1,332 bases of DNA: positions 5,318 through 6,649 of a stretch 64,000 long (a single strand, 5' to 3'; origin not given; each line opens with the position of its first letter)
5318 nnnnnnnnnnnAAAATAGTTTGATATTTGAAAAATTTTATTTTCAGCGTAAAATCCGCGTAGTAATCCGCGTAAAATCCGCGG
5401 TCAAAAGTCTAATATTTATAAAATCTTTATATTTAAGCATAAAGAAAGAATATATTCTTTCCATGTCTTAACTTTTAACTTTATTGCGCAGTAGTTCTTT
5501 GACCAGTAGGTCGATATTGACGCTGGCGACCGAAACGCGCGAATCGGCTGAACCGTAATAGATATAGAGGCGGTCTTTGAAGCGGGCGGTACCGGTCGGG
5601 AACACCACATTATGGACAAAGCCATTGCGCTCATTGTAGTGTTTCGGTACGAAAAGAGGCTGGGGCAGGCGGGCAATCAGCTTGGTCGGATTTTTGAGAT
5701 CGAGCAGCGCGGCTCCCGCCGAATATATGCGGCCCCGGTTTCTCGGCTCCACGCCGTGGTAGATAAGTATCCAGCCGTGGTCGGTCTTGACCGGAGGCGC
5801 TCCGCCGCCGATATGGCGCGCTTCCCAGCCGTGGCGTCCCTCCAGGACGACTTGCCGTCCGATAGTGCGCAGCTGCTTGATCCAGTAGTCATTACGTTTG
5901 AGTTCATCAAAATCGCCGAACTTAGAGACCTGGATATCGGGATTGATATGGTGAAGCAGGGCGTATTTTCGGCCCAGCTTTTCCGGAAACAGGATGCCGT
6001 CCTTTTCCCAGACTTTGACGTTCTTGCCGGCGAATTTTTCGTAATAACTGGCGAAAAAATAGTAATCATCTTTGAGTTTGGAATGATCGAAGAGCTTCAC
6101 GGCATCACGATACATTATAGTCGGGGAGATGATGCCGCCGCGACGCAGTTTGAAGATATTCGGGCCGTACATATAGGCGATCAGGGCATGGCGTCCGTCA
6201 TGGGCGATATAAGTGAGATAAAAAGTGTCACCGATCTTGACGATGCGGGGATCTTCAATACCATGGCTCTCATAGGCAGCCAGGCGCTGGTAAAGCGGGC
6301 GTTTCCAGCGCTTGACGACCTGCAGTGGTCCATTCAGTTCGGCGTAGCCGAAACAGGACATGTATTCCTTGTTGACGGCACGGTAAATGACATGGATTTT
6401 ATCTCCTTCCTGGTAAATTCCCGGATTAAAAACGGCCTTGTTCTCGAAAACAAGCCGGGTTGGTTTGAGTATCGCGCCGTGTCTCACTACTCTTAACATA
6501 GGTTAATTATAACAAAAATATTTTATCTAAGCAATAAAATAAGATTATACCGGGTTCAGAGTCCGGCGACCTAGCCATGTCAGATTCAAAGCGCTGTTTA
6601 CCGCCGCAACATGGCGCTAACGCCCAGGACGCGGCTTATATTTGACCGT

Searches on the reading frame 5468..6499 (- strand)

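Call 78: search_protein_families(library=pfam, proteins=[window:5468-6499:-], max_evalue=0.001)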
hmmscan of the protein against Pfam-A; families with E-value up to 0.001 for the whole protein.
window:5468-6499:- (343 aa): 1 family
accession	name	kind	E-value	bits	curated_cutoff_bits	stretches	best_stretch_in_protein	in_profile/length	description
PF04041.19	Glyco_hydro_130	-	5.8e-44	150.8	26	1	19-334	31-316/320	beta-1,4-mannooligosaccharide phosphorylase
